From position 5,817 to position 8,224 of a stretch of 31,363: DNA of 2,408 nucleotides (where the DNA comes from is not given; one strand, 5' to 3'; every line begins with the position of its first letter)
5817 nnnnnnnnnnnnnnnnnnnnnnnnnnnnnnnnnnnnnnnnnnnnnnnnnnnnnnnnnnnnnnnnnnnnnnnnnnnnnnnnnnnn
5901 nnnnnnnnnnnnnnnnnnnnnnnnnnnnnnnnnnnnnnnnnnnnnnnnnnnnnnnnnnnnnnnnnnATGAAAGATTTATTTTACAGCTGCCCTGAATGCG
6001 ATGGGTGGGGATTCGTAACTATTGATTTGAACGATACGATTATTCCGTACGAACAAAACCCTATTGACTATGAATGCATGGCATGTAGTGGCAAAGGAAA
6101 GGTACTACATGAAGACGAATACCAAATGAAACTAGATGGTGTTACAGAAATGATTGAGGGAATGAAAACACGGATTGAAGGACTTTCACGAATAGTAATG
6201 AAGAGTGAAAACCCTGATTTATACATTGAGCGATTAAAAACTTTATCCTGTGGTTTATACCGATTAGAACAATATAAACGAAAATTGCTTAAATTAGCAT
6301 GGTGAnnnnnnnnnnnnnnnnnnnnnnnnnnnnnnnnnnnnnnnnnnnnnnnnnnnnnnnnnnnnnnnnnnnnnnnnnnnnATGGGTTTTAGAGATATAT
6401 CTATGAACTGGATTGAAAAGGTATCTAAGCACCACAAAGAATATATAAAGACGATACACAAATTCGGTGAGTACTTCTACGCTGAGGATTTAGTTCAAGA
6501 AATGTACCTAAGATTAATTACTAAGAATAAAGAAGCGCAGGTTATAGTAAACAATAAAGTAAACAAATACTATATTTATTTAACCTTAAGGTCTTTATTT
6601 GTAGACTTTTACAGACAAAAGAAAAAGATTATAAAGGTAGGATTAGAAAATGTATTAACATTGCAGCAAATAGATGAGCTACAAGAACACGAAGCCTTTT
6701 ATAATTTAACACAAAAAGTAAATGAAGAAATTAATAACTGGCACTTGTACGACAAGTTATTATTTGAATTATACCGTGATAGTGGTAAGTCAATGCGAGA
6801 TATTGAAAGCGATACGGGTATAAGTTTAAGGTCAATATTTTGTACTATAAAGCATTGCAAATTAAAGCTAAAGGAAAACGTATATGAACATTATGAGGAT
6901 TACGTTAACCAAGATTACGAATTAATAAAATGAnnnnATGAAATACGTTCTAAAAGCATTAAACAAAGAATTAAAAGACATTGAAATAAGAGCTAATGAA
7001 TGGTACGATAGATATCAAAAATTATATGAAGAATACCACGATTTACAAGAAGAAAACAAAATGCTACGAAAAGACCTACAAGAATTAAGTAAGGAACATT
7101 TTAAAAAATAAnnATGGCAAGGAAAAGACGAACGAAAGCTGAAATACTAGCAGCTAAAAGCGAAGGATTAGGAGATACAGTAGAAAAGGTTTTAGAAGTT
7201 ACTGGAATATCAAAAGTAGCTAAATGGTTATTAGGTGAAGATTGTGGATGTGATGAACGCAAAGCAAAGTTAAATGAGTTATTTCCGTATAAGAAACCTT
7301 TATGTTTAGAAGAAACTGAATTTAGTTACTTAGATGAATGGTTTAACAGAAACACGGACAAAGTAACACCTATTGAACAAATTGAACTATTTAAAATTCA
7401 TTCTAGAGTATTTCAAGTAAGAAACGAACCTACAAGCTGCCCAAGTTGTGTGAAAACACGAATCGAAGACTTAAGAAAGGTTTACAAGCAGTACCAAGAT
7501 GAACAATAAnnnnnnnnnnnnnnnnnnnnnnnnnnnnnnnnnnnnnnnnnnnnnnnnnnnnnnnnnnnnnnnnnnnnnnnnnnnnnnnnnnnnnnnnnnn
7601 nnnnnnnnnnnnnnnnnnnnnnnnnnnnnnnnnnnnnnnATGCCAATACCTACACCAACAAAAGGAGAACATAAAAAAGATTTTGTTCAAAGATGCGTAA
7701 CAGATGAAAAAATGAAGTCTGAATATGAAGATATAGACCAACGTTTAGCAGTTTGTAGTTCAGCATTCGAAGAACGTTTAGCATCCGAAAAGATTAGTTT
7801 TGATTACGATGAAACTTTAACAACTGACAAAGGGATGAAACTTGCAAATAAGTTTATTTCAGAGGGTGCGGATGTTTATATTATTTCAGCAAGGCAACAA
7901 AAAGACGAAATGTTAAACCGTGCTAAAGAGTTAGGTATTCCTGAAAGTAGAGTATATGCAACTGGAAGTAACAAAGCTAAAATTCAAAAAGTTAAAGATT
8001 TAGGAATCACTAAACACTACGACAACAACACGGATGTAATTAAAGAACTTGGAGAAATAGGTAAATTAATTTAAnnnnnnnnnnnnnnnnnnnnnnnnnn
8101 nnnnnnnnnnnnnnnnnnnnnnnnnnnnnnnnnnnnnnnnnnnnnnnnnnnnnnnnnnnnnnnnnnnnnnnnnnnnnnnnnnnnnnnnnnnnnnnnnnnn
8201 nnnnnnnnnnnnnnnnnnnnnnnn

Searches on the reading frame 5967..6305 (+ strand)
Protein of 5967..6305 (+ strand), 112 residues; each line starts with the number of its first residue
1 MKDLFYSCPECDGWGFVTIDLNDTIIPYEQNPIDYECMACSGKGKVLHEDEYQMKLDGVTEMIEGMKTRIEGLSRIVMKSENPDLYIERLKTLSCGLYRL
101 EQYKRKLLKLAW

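Call 73: search_protein_families(library=phrogs, proteins=[window:5967-6305:+], max_evalue=0.01)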
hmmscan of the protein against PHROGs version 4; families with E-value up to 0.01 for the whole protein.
window:5967-6305:+ (112 aa): 3 families
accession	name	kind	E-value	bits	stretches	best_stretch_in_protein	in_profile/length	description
phrog_6730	-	unknown function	0.0011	19.9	0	31-53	39-62/106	-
phrog_127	-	transcription regulation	0.0029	18.3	1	7-52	150-178/253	anti-termination protein Q-like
phrog_11603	-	unknown function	0.0069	17.7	0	8-46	28-62/67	-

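Call 74: search_protein_families(library=pfam, proteins=[window:5967-6305:+], max_evalue=1)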
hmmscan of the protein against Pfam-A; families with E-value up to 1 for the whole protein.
window:5967-6305:+ (112 aa): 9 families
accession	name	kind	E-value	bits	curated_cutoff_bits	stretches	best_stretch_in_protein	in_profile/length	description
PF00684.25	DnaJ_CXXCXGXG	-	0.00054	20.6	32.7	1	7-48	17-55/65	DnaJ central domain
PF23455.1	DUF7129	-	0.00085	19.5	30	1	27-42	4-19/45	Domain of unknown function (DUF7129)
PF15777.11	Anti-TRAP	-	0.0069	16.8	32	0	7-18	32-43/59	Tryptophan RNA-binding attenuator protein inhibitory protein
PF17302.8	DUF5351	-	0.032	14.9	27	1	8-45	1-28/29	Family of unknown function (DUF5351)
PF23733.2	GRXCR1-2_C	-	0.037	14.4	26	0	37-54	12-29/47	GRXCR1/2, C-terminal domain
PF25433.1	DUF7895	-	0.071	13.9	27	0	8-22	14-28/75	Domain of unknown function (DUF7895)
PF03107.22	C1_2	-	0.17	12.7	26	0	4-12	32-40/48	C1 domain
PF20833.2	RNase_E_G_Thio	-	0.17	12.4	26.8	0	37-51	2-16/86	RNase E/G, Thioredoxin-like domain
PF13465.12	zf-H2C2_2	-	0.38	11.7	40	0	5-13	14-22/26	Zinc-finger double domain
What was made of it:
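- Closest known: Lambda PR'-6S RNA-tR' with Q, and HK022 put RNA. Different: The only Q-like hint here is a weak sub-threshold match of the 5967-6305 protein (calls 73, 74).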

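Call 75: search_protein_families(library=ncbifam, proteins=[window:5967-6305:+], max_evalue=1)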
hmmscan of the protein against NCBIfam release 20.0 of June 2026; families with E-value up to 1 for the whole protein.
window:5967-6305:+ (112 aa): 7 families
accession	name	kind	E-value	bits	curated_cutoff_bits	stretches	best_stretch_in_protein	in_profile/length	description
NF058604.1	RtpA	equivalog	1.7e-05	24.8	65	1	1-53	5-42/50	anti-TRAP protein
TIGR02349.1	DnaJ_bact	equivalog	0.0026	17.2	377.2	1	7-60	162-212/354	molecular chaperone DnaJ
NF008035.0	PRK10767.1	subfamily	0.029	13.4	338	1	31-88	191-247/374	molecular chaperone DnaJ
NF010885.0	PRK14292.1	equivalog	0.082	11.9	585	1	33-87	196-247/371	chaperone protein DnaJ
TIGR00757.1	RNaseEG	subfamily_domain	0.14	11.1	325.95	0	35-55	392-412/415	Rne/Rng family ribonuclease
NF010894.0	PRK14301.1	equivalog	0.16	10.9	548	1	32-71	181-220/373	chaperone protein DnaJ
NF033497.1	rubre_like_arch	subfamily_domain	0.19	11.5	32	0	7-13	18-24/34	rubrerythrin-like domain-containing protein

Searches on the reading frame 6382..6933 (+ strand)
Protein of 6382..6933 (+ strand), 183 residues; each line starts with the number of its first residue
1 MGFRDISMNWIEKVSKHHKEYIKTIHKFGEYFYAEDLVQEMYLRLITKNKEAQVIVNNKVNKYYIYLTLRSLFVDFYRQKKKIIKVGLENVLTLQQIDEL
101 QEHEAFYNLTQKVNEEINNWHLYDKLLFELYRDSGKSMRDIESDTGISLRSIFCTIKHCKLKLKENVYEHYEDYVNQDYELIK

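Call 73: search_protein_families(library=phrogs, proteins=[window:6382-6933:+], max_evalue=0.01)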
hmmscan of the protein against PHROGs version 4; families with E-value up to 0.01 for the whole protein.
window:6382-6933:+ (183 aa): 2 families
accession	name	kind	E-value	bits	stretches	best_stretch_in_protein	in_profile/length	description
phrog_31712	-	unknown function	2.1e-06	28.7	1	26-118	21-105/159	-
phrog_1740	-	transcription regulation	0.0018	17.8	1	16-170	60-219/567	RNA polymerase sigma factor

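Call 74: search_protein_families(library=pfam, proteins=[window:6382-6933:+], max_evalue=1)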
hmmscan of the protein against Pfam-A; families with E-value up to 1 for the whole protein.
window:6382-6933:+ (183 aa): 2 families
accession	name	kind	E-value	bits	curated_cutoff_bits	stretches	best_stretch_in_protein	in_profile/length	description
PF04542.20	Sigma70_r2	-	0.00023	21.3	24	1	29-82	18-70/71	Sigma-70 region 2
PF00568.29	WH1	-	0.11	12.9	22.4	1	16-88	24-92/111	WH1 domain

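Call 75: search_protein_families(library=ncbifam, proteins=[window:6382-6933:+], max_evalue=1)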
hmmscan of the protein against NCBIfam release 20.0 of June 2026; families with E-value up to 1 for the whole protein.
window:6382-6933:+ (183 aa): 20 families
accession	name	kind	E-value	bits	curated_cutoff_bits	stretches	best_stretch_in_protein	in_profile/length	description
TIGR02959.1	SigZ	equivalog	4.1e-09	36.5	168.65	1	26-168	14-149/170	RNA polymerase sigma factor SigZ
TIGR02937.1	sigma70-ECF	superfamily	2.6e-08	33.7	42.9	1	16-166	9-164/165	sigma-70 family RNA polymerase sigma factor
NF007215.0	PRK09637.1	equivalog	3.9e-07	30.2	212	1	17-168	13-155/181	RNA polymerase sigma factor SigZ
NF058625.1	sigma_PG0214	equivalog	6.5e-06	26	130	1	33-171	30-165/170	GFO_1088 family ECF-type sigma factor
NF009179.0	PRK12527.1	equivalog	9.2e-06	25.8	162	1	17-165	4-155/159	RNA polymerase sigma factor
NF040705.1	sigma_mbnA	exception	3.4e-05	23.7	350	1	16-158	8-149/272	methanobactin precursor domain-containing sigma factor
NF009172.0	PRK12519.1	subfamily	5.5e-05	22.8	222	1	34-168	56-190/194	RNA polymerase sigma factor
TIGR02985.1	Sig70_bacteroi1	subfamily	9.2e-05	22.7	126.4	1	29-166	18-161/162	RNA polymerase sigma-70 factor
NF005448.0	PRK07037.1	equivalog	0.001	18.6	190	1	29-157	34-161/186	RNA polymerase factor sigma-70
NF007232.0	PRK09651.1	subfamily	0.0015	18.6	185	1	12-152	14-153/173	RNA polymerase sigma factor FecI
NF007226.0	PRK09644.1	equivalog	0.0028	17.8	199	1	33-121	27-111/166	RNA polymerase sigma factor SigM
NF041727.1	ECF_sigma_FecI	equivalog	0.0035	17.4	260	1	12-89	14-88/169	ferric citrate uptake sigma factor FecI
TIGR02999.1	Sig-70_X6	subfamily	0.0052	16.7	126.15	1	26-109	48-122/183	ECF-type sigma factor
NF007220.0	PRK09639.1-5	equivalog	0.0069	16.2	260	1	33-91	29-84/181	RNA polymerase sigma factor SigX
NF009166.1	PRK12513.1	equivalog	0.007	16.1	206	1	26-90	41-102/193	RNA polymerase sigma factor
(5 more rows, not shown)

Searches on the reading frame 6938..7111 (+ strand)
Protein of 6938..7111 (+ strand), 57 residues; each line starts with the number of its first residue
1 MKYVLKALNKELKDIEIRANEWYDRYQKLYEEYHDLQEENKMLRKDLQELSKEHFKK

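Call 73: search_protein_families(library=phrogs, proteins=[window:6938-7111:+], max_evalue=0.01)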
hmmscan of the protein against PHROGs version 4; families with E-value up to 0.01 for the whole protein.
window:6938-7111:+ (57 aa): 5 families
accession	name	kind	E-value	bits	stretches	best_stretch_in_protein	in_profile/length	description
phrog_10127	-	unknown function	0.00072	21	1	5-50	49-94/103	-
phrog_14137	-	unknown function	0.0079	17.6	1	2-56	21-74/141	-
phrog_1863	-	unknown function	0.008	17.1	1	1-53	42-94/97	-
phrog_3671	-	unknown function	0.0093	17.1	0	23-53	42-72/87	-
phrog_13644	-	unknown function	0.0095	17.4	0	7-48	24-65/113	-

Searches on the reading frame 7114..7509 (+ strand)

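Call 73: search_protein_families(library=phrogs, proteins=[window:7114-7509:+], max_evalue=0.01)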
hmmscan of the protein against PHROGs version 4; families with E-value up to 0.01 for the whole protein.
window:7114-7509:+ (131 aa): 2 families
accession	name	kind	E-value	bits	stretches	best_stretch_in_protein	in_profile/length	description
phrog_32048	-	unknown function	1.1e-05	26.7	1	2-84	2-69/119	-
phrog_27568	-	unknown function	0.0022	19.3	1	18-55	4-40/47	-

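Call 74: search_protein_families(library=pfam, proteins=[window:7114-7509:+], max_evalue=1)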
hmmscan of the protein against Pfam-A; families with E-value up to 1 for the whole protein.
window:7114-7509:+ (131 aa): 0 families

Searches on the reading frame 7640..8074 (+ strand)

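Call 16: search_protein_families(library=phrogs, proteins=[window:7640-8074:+])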
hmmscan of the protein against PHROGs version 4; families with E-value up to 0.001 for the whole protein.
window:7640-8074:+ (144 aa): 2 families
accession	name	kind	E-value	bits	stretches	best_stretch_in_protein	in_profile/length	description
phrog_4919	-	unknown function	3.7e-05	24.3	1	46-116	3-76/126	-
phrog_4256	-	unknown function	4.8e-05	24.3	1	51-125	13-87/141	-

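Call 17: search_protein_families(library=pfam, proteins=[window:7640-8074:+])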
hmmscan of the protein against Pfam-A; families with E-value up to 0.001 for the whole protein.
window:7640-8074:+ (144 aa): 0 families

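Call 74: search_protein_families(library=pfam, proteins=[window:7640-8074:+], max_evalue=1)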
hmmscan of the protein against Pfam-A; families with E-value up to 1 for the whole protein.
window:7640-8074:+ (144 aa): 4 families
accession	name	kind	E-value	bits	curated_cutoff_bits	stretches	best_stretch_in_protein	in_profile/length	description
PF00107.32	ADH_zinc_N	-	0.0016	18.9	31.8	1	95-140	10-53/129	Zinc-binding dehydrogenase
PF03388.20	Lectin_leg-like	-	0.038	13.8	24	1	10-70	120-186/230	Legume-like lectin family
PF04127.22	DFP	-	0.048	13.9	22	0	64-88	31-55/186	DNA/pantothenate metabolism flavoprotein C-terminal domain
PF19466.4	DUF6003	-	0.24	11.6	35.4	1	84-118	103-138/140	Family of unknown function (DUF6003)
